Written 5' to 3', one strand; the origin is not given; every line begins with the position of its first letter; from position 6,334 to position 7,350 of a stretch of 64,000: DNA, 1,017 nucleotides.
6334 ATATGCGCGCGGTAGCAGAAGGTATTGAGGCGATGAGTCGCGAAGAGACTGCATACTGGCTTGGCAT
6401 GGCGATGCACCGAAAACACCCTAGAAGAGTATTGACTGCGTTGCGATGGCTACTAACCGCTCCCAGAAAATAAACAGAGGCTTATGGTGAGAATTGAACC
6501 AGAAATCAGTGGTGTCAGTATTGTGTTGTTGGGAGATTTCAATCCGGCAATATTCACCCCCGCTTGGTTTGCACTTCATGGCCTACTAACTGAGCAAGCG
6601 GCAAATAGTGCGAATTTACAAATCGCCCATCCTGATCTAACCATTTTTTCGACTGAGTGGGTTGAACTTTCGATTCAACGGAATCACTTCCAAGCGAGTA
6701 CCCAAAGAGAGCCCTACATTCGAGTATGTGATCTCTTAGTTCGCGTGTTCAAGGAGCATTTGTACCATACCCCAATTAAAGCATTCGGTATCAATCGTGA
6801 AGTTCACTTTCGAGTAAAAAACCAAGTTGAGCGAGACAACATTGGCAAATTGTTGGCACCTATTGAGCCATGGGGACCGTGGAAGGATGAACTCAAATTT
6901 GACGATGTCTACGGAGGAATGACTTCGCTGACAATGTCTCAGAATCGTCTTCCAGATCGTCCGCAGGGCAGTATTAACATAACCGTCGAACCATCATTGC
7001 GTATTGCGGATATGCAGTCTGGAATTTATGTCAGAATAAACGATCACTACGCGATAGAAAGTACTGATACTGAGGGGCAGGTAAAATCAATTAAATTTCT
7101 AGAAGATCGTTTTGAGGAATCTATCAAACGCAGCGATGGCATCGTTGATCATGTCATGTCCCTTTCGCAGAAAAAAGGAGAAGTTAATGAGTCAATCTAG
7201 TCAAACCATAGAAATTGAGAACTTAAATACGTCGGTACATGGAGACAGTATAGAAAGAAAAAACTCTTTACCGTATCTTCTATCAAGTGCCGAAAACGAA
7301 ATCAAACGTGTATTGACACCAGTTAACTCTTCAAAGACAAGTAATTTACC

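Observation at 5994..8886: Four-gene insert (small protein, two orphans, ComEC-type MBL hydrolase) wedged between the ATPase and the methylase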

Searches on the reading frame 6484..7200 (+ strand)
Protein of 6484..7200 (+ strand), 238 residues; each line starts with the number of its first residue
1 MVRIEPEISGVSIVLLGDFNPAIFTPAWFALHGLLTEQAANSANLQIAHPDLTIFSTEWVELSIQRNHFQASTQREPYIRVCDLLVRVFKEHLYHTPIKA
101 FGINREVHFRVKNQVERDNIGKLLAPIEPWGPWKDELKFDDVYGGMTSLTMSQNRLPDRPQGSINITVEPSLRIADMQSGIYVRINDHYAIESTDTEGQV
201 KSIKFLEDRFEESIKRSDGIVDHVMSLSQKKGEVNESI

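Call 5: search_protein_families(library=pfam, proteins=[window:6484-7200:+], max_evalue=0.1)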
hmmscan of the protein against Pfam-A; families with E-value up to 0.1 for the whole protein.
window:6484-7200:+ (238 aa): 0 families

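Call 6: search_protein_families(library=padloc, proteins=[window:6484-7200:+], max_evalue=0.1)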
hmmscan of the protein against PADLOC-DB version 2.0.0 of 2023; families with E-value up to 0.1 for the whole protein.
window:6484-7200:+ (238 aa): 0 families

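Call 7: search_protein_families(library=ncbifam, proteins=[window:6484-7200:+], max_evalue=0.1)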
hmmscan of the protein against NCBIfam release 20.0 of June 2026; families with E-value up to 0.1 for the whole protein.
window:6484-7200:+ (238 aa): 0 families

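Call 8: search_protein_families(library=phrogs, proteins=[window:6484-7200:+], max_evalue=0.1)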
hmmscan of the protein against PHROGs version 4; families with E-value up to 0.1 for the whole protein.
window:6484-7200:+ (238 aa): 0 families

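Call 19: find_homologous_proteins(query=window:6484-7200:+, max_evalue=0.001)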
Query window:6484-7200:+ (238 aa): 613 proteins with E <= 0.001 among 764 candidates; the best 120 are listed.
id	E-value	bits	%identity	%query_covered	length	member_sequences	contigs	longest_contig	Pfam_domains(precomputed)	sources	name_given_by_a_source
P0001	3.8e-155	532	100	100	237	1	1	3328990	-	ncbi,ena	-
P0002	2.6e-101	356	68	97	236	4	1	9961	-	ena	-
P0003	7.9e-101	354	69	95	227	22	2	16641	-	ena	-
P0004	1.1e-97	344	66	97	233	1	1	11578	-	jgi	-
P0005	3.5e-97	343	64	97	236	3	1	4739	-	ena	-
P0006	3.6e-97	342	65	95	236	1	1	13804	-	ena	-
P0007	9.3e-92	325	62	97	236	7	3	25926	-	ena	-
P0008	5.5e-91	322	61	97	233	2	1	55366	-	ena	-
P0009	5.9e-91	322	64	95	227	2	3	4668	-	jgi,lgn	-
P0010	9.9e-91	321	61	96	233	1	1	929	-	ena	-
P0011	1.1e-90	321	61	95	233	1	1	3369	-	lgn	-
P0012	3.5e-90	320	63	95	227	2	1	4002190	-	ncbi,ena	-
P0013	6.4e-90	319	66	95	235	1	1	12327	-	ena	-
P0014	1.0e-89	318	59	96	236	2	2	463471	-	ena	-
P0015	1.6e-89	317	63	95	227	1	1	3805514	-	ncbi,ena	-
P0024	3.4e-87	310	60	97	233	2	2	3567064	-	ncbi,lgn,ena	-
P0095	1.2e-81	292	54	97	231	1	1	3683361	-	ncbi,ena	-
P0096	1.4e-81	291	56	96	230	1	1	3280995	-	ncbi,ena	-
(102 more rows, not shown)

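Call 20: find_encoding_contigs(protein=P0001, flank=10000, max_places=2)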
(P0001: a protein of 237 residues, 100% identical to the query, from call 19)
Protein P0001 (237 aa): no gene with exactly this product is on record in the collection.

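Call 21: find_encoding_contigs(protein=P0012, flank=10000, max_places=2)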
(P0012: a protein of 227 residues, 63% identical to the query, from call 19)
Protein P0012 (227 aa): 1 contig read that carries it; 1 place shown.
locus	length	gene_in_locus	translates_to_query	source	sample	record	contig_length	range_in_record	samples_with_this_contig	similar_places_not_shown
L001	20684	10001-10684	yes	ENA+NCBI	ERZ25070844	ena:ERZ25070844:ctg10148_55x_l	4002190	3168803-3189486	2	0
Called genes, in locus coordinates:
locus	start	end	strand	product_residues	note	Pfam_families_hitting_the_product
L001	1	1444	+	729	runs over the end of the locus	PF02092:tRNA_synt_2f, PF05746:DALR_1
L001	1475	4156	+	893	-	PF01326:PPDK_N, PF00391:PEP-utilizers, PF02896:PEP-utilizers_C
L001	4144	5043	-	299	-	PF25455:Beta-barrel_CAF17_C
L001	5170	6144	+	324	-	PF01075:Glyco_transf_9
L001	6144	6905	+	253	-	PF00535:Glycos_transf_2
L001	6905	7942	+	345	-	PF20706:GT4-conflict (faint), PF13439:Glyco_transf_4, PF13579:Glyco_trans_4_4 (weak), PF00534:Glycos_transf_1, PF13692:Glyco_trans_1_4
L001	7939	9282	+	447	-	PF01979:Amidohydro_1, PF12890:DHOase (weak), PF07969:Amidohydro_3 (weak)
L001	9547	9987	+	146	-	PF24728:DUF7680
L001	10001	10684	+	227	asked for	-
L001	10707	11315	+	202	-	-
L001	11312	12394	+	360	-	PF00753:Lactamase_B (weak)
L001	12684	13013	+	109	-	-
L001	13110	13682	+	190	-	PF03205:MobB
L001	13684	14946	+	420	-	PF03453:MoeA_N, PF00994:MoCF_biosynth, PF03454:MoeA_C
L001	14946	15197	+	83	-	PF02597:ThiS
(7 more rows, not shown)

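Call 24: find_related_loci(query=A1, collection=genome_contigs, flank=10000)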
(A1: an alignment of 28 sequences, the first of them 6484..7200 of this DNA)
Query A1 (238 aa) in genome_contigs; peptide patterns used: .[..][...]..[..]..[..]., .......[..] (x = any residue, [..] = any of these).
184 stretches matched a pattern; 130 encode a relative of the query (tblastn E <= 1e-3); the best 80 are kept; 80 distinct loci.
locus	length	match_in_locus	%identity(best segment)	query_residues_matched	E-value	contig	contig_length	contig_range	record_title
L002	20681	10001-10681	68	2-227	4e-104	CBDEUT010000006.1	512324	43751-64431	MAG: Alphaproteobacteria bacterium isolate fc402c75-b288-4e17-89ce-89b0a21d97e0 genome assembly, contig: contig_6, whole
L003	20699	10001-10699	63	2-233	1e-99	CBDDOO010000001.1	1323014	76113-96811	MAG: Arenicellales bacterium isolate a29debac-1c8f-4757-9535-86e5a3768f11 genome assembly, contig: contig_1, whole genom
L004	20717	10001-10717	62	1-237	3e-98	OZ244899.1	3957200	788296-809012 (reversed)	MAG: Alphaproteobacteria bacterium isolate 24d3793c-6b50-40cf-b56c-2e6914e210b4 genome assembly, chromosome: 1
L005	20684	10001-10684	64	1-227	1e-97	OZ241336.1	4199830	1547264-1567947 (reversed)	MAG: uncultured Rhodobacter sp. isolate 52d62269-4ca8-4f0e-968b-e08242f6a19a genome assembly, chromosome: 1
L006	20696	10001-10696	62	1-232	6e-97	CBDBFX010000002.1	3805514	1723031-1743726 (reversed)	MAG: Arenicellales bacterium isolate c4146e73-4be1-4a34-b31a-2fb090582083 genome assembly, contig: contig_2, whole genom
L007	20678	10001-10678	64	2-227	4e-95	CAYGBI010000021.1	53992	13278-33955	MAG TPA_asm: uncultured Pseudomonadales bacterium isolate ERP110561_co1_26 genome assembly, contig: NODE_425_length_5399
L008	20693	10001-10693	60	2-231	1e-94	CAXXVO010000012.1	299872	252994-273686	MAG: Alphaproteobacteria bacterium isolate b1e32fb5-33d9-4808-b364-4179d3f700a5 genome assembly, contig: contig_12, whol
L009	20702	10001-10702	59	1-233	4e-93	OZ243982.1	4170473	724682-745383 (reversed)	MAG: Thermoanaerobaculia bacterium isolate 8c3e8a6b-c03f-4b87-9f33-7e3e6cbd280f genome assembly, chromosome: 1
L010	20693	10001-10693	57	2-231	1e-88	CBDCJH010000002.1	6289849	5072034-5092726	MAG: Acidobacteriota bacterium isolate c5bec7bd-8743-43d4-8d4a-7f4ec31ca422 genome assembly, contig: contig_2, whole gen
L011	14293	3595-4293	57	2-233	1e-88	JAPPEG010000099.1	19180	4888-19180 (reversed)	MAG: Gemmatimonadota bacterium isolate IRC4_bin_45 NODE_1813_length_19180_cov_19.1119, whole genome shotgun sequence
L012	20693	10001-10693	57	2-231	1e-88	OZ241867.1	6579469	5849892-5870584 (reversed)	MAG: Candidatus Latescibacterota bacterium isolate 402c3f40-99c9-4ff8-b352-fabea084b2f7 genome assembly, chromosome: 1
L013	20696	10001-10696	56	2-232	1e-88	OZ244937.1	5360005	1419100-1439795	MAG: Candidatus Latescibacterota bacterium isolate 1c493fcc-a489-4500-a9bd-4f4019e95c1e genome assembly, chromosome: 1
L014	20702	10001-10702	56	2-232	4e-88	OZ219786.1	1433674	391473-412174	MAG: Alphaproteobacteria bacterium isolate 0756efc7-7660-4069-b8ca-5b69e2da9688 genome assembly, chromosome: 2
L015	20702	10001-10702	56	2-232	4e-88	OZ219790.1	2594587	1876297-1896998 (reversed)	MAG: Alphaproteobacteria bacterium isolate 4aa964e7-24f9-441d-afed-b3d47d4a9029 genome assembly, chromosome: 1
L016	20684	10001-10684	58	2-228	3e-88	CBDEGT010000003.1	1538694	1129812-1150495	MAG: Longimicrobiales bacterium isolate d7ca2b43-2058-4b3b-9a45-d57bdb06a6cf genome assembly, contig: contig_3, whole ge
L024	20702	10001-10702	58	1-231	1e-85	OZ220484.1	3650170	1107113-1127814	MAG: Pseudomonadales bacterium isolate a493282d-5fc6-49d1-81ab-a6a4f8e0b842 genome assembly, chromosome: 1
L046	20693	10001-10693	53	2-230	3e-82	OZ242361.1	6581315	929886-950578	MAG: Candidatus Latescibacterota bacterium isolate c7d3165a-3b70-4ca6-a93c-9a173e2068a1 genome assembly, chromosome: 1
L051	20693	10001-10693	53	2-230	2e-81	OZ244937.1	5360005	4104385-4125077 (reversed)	MAG: Candidatus Latescibacterota bacterium isolate 1c493fcc-a489-4500-a9bd-4f4019e95c1e genome assembly, chromosome: 1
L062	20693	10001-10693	49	2-230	2e-77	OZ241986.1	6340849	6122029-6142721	MAG: Candidatus Latescibacterota bacterium isolate 0d522d25-140f-41b3-910f-d932058e053c genome assembly, chromosome: 1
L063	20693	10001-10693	53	2-230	2e-77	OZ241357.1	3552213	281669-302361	MAG: Alphaproteobacteria bacterium isolate 88d555cd-2633-4b86-a1be-1e9adaae3909 genome assembly, chromosome: 1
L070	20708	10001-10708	48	1-235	2e-76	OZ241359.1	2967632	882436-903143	MAG: Pseudomonadales bacterium isolate 2d4c467c-e05f-4f20-8965-212c3f304af4 genome assembly, chromosome: 1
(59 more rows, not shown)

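Call 33: predict_structure(alignment_id=A1)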
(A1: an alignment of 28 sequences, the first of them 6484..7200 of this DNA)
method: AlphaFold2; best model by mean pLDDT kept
length: 238 residues; sequences in the alignment: 28
mean_pLDDT: 82.7   pTM: 0.80
mean pLDDT of the five models: 82.7, 82.7, 82.7, 80.4, 79.8
residues with pLDDT >= 90: 81; 70-90: 123; 50-70: 26; < 50: 8
segments of 3 or more residues with pLDDT < 50: 231-238
pLDDT, mean of each block of 10 residues (from residue 1): 77 92 80 83 80 88 92 93 92 86 94 86 72 71 69 75 90 81 92 81 89 93 84 36
secondary structure, 60 per line:
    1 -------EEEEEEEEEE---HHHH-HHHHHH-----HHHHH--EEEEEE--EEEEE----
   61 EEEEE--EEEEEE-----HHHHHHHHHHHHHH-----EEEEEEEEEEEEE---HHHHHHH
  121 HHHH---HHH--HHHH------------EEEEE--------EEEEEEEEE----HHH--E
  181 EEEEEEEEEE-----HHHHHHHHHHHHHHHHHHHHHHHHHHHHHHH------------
elements in order: E8-17 H21-24 H26-31 H37-41 E44-49 E52-56 E61-65 E68-73 H79-92 E98-110 H114-124 H133-136 E149-153 E162-170 E180-190 H196-226

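Call 48: search_protein_representatives(alignment_id=A1)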
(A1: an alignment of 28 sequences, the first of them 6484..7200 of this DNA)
Query: 28 sequences, 233 profile positions. Proteins with E-value up to 0.001 (for the whole library): 2309; up to 1e-10: 1545; up to 1e-30: 495. The best 150 are listed.
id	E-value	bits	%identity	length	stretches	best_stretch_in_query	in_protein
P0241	8.7e-100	349.4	-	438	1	1-230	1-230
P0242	4.6e-94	330.7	-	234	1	4-229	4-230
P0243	9.4e-94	329.7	-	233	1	1-231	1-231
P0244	3.1e-87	308.4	-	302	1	1-231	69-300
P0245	2.7e-85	302.0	-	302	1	1-229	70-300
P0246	9.9e-84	296.9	-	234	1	1-230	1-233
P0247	8.9e-81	287.2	-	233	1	1-232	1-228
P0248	5.1e-76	271.7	-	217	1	13-228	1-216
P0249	1.0e-74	267.4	-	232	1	1-228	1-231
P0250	9.4e-74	264.2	-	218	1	14-229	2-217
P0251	4.1e-73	262.1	-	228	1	1-227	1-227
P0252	9.3e-73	261.0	-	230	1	1-232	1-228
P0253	1.3e-72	260.5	-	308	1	1-231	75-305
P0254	6.2e-72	258.3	-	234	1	3-228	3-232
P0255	1.3e-71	257.2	-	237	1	2-230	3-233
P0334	7.1e-52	192.6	-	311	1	3-225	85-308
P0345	1.6e-50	188.2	-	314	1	1-227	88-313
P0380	5.8e-46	173.3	-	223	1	4-221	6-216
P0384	1.4e-45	172.0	-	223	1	8-219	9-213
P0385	4.4e-45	170.4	-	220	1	8-225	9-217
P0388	5.5e-45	170.1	-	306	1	6-230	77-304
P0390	1.2e-44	169.0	-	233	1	2-224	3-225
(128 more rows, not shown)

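Call 49: search_protein_families(library=pfam, proteins=[P0241, P0244, P0253, P0334, P0345, P0384, P0385, P0388, P0390, P0380], max_evalue=0.1)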
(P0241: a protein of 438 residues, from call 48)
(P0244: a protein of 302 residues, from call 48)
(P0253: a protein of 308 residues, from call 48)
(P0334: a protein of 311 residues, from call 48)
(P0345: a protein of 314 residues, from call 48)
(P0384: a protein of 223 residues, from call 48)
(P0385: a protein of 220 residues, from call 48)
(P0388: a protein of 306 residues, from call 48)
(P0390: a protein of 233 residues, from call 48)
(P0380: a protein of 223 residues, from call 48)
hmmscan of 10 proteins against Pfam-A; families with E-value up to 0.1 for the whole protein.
P0241 (438 aa): 0 families

P0244 (302 aa): 0 families

P0253 (308 aa): 0 families

P0334 (311 aa): 0 families

P0345 (314 aa): 0 families

P0384 (223 aa): 0 families

P0385 (220 aa): 0 families

P0388 (306 aa): 0 families

P0390 (233 aa): 0 families

P0380 (223 aa): 0 families

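Call 50: search_protein_families(library=ncbifam, proteins=[P0241, P0244, P0253, P0334, P0345, P0384, P0385, P0388, P0390, P0380], max_evalue=0.1)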
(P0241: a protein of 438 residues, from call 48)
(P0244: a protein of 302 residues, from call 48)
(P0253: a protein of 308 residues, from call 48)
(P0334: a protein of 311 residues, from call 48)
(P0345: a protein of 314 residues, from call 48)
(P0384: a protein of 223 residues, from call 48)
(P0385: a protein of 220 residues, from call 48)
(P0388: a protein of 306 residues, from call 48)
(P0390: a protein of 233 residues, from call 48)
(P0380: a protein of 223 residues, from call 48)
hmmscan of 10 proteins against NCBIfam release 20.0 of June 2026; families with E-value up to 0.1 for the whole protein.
P0241 (438 aa): 0 families

P0244 (302 aa): 0 families

P0253 (308 aa): 0 families

P0334 (311 aa): 0 families

P0345 (314 aa): 0 families

P0384 (223 aa): 0 families

P0385 (220 aa): 0 families

P0388 (306 aa): 0 families

P0390 (233 aa): 0 families

P0380 (223 aa): 0 families

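Call 52: search_dna_similar(query=window:6484-7200:+, collection=phages, mode=protein, max_evalue=0.001)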
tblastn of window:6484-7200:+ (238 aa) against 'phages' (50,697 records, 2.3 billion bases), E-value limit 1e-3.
No match.

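Call 53: search_dna_similar(query=window:6484-7200:+, collection=plasmids, mode=protein, max_evalue=0.001)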
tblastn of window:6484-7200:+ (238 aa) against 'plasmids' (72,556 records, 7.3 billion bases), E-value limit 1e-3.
Records with a match: 1; places in all: 1; records where one place covers at least 80% of the query: 1.
Best place of each record, by identity: <60% 1.
By first word of the organism name: Adhaeribacter 1.
By predicted mobility (MOB-suite, as given by PLSDB): non-mobilizable 1.
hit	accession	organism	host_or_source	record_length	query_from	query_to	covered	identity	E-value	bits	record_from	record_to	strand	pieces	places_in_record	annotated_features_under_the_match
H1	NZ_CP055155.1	Adhaeribacter swui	Cell culture,Mud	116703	7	230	94%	34.7%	2e-31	128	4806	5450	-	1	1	hypothetical protein (x2)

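Call 54: get_annotated_region(hit=H1, flank=9000)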
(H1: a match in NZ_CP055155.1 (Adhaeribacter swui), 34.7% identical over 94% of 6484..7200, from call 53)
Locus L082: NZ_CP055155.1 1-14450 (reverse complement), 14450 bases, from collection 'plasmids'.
description: Adhaeribacter swui strain KCTC 52873 plasmid unnamed2, complete sequence
organism: Adhaeribacter swui (NCBI taxid 2086471)
taxonomy: Bacteria; Bacteroidota; Cytophagia; Cytophagales; Hymenobacteraceae; Adhaeribacter; Adhaeribacter swui
host: -; source: Cell culture,Mud; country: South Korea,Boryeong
typing (MOB-suite, as given by PLSDB): non-mobilizable
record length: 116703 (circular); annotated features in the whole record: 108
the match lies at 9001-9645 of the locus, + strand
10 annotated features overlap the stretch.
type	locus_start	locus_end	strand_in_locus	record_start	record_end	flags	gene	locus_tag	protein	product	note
CDS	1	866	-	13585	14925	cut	-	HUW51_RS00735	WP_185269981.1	tetratricopeptide repeat protein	-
CDS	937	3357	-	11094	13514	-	-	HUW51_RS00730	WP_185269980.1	DUF4331 family protein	-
CDS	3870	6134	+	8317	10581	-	-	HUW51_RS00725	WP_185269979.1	TonB-dependent receptor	GO:0015891 - siderophore transport [Evidence IEA]; GO:0055085 - transmembrane transport [Evidence IEA]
CDS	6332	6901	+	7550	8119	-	-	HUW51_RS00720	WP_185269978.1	recombinase family protein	GO:0006310 - DNA recombination [Evidence IEA]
CDS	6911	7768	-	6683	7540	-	-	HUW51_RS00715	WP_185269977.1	hypothetical protein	-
CDS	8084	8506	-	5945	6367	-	-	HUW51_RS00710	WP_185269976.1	hypothetical protein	-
CDS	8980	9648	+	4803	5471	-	-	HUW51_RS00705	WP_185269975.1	hypothetical protein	-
CDS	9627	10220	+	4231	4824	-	-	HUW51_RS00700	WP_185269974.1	hypothetical protein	-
CDS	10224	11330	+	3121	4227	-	-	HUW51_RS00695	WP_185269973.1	MBL fold metallo-hydrolase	-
CDS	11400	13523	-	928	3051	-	-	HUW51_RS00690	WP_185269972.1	DEAD/DEAH box helicase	-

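Call 56: search_protein_families(library=pfam, alignment_id=A3, max_evalue=0.00001)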
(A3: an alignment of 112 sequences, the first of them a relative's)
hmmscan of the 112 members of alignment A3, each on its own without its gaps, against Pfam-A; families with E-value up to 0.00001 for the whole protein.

A. member 1, L001:9568-9930:- (120 aa): 0 families

B. families by the number of members that match (of 112 scanned): 99 families (the first 25 are shown)
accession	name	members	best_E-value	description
PF05336.19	rhaM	5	9.9e-27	L-rhamnose mutarotase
PF01555.25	N6_N4_Mtase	4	5.9e-27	DNA methylase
PF00871.23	Acetate_kinase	3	6.7e-91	Acetokinase family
PF07690.21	MFS_1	3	8e-38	Major Facilitator Superfamily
PF01909.29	NTP_transf_2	3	6.1e-16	Nucleotidyltransferase domain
PF12146.15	Hydrolase_4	3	2.5e-15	Serine aminopeptidase, S33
PF04851.21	ResIII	3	3.3e-15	Type III restriction enzyme, res subunit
PF00561.26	Abhydrolase_1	3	1.2e-13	alpha/beta hydrolase fold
PF18765.7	Polbeta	3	1.5e-11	Polymerase beta, Nucleotidyltransferase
PF00326.27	Peptidase_S9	3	1.7e-10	Prolyl oligopeptidase family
PF12697.13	Abhydrolase_6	3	3.7e-10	Alpha/beta hydrolase family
PF20408.4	Abhydrolase_11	3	1.7e-08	Alpha/beta hydrolase domain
PF00854.27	PTR2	2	3.7e-68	POT family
PF13561.12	adh_short_C2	2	1.1e-61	Enoyl-(Acyl carrier protein) reductase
PF13701.12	DDE_Tnp_1_4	2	3e-54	Transposase DDE domain group 1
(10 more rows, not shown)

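Call 57: search_protein_families(library=padloc, alignment_id=A3, max_evalue=0.00001)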
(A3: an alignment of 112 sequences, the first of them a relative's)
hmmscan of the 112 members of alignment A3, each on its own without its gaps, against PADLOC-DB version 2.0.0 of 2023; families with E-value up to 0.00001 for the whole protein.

A. member 1, L001:9568-9930:- (120 aa): 0 families

B. families by the number of members that match (of 112 scanned): 156 families (the first 25 are shown)
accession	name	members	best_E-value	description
PDLC03646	MTase_III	4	5.1e-222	Type III methyltransferase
PDLC03638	MTase_III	4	1.2e-83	Type III methyltransferase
PDLC03634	MTase_III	4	1.2e-64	Type III methyltransferase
PDLC03644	MTase_III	4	9.1e-56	Type III methyltransferase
PDLC03641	MTase_III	4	1.9e-54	Type III methyltransferase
PDLC03640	MTase_III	4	8.9e-47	Type III methyltransferase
PDLC03642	MTase_III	4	1.5e-45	Type III methyltransferase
PDLC03636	MTase_III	4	3.8e-44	Type III methyltransferase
PDLC03635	MTase_III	4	3.2e-41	Type III methyltransferase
PDLC03645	MTase_III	4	5.1e-39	Type III methyltransferase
PDLC03639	MTase_III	4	1.9e-30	Type III methyltransferase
PDLC03637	MTase_III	4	4.1e-30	Type III methyltransferase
PDLC03278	MTase_II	4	2.5e-22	Type II methyltransferase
PDLC03354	MTase_II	4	1e-16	Type II methyltransferase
PDLC03371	MTase_II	4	8.9e-13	Type II methyltransferase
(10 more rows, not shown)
